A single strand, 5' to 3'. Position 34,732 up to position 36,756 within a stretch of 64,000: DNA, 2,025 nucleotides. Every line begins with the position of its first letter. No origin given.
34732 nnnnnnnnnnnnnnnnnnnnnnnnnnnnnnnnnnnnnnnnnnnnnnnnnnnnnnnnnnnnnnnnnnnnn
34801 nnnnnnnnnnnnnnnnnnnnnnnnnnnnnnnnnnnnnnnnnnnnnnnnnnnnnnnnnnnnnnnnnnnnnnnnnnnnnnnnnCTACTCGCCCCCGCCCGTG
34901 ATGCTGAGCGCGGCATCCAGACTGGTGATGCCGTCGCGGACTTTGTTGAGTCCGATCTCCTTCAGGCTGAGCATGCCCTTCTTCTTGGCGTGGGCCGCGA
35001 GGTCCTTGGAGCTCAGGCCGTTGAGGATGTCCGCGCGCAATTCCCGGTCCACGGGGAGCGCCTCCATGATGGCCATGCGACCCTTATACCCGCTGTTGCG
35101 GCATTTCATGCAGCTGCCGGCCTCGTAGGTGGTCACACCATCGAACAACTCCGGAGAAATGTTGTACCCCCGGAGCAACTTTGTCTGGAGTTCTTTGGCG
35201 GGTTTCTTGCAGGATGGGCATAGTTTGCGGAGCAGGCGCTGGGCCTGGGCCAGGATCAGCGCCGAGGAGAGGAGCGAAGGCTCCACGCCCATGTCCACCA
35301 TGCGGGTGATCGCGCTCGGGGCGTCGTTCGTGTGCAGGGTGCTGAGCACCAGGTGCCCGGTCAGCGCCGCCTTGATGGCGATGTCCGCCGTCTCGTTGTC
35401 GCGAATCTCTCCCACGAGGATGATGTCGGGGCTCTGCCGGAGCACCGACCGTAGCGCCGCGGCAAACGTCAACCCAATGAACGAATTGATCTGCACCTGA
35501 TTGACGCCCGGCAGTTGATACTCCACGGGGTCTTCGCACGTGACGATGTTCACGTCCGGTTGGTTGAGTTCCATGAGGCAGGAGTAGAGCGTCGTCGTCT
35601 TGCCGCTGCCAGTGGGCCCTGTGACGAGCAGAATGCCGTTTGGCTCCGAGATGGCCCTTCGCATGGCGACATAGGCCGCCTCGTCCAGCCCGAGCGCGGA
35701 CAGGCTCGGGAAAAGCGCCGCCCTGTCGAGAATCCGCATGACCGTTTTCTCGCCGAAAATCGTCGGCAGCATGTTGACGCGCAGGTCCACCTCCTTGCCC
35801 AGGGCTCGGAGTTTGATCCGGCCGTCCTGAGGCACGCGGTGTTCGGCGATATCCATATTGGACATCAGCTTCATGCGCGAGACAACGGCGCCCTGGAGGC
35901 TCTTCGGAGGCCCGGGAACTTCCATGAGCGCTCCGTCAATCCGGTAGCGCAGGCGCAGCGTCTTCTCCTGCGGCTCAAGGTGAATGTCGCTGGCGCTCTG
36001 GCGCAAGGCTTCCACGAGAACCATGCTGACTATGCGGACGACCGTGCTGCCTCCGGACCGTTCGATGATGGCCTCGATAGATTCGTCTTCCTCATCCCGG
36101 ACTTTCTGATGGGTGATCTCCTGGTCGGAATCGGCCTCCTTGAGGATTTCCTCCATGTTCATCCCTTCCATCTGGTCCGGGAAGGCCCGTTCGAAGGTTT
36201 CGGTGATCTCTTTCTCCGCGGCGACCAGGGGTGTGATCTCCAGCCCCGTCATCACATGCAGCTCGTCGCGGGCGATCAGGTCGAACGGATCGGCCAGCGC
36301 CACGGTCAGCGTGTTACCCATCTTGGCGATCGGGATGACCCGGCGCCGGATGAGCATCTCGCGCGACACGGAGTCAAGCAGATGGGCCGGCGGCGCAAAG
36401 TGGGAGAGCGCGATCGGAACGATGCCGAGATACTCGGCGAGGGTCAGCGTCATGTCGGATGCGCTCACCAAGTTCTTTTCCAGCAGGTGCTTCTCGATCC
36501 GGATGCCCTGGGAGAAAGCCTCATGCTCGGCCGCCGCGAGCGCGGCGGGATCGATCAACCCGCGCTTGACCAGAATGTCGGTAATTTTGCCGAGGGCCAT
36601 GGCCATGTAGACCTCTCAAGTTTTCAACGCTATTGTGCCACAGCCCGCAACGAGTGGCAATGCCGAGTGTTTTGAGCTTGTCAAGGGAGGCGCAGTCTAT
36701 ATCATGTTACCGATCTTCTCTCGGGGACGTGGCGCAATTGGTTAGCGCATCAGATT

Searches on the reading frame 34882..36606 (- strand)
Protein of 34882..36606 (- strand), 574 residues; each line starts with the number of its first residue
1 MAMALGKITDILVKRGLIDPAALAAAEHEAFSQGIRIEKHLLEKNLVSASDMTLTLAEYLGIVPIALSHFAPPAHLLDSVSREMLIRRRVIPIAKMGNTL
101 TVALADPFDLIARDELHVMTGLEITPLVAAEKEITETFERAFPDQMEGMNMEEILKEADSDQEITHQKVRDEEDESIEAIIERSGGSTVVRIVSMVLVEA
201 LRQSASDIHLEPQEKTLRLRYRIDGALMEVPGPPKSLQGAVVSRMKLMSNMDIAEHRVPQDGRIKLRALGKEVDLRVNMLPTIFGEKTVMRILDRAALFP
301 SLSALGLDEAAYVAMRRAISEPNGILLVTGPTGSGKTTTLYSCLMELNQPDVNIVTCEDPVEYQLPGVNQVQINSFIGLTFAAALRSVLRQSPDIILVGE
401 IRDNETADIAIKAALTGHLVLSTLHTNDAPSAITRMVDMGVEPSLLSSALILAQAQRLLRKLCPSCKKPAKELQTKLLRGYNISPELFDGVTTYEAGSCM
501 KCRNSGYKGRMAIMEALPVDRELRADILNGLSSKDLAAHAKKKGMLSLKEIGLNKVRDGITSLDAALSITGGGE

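Call 43: search_protein_families(library=pfam, proteins=[window:34882-36606:-], max_evalue=0.01)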
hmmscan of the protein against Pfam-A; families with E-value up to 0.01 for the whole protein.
window:34882-36606:- (574 aa): 10 families
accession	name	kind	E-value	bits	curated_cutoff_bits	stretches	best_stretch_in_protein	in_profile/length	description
PF00437.27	T2SSE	-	5e-132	440.5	24.9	1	186-565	5-367/370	Type II/IV secretion system protein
PF05157.20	MshEN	-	4.3e-16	59.1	23.1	1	61-146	2-88/90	MshEN domain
PF13401.12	AAA_22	-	5.6e-05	23.9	27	1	323-360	5-44/130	AAA domain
PF25199.1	nSTAND_NTPase5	-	0.0001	22.6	34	1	320-362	38-81/145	Novel STAND NTPase 5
PF13191.12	AAA_16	-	0.00032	21.7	32.6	1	318-410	20-103/167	AAA ATPase domain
PF20720.3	nSTAND3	-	0.0012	19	27.2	1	319-362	13-56/155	Novel STAND NTPase 3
PF13604.12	AAA_30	-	0.0024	18.1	27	0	313-341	8-36/191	AAA domain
PF13086.12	AAA_11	-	0.0028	17.9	27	1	311-349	6-50/257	AAA domain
PF13173.12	AAA_14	-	0.004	17.6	27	1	323-365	2-45/129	AAA domain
PF13555.12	AAA_29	-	0.0067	16.6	27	0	321-340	20-39/61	P-loop containing region of AAA domain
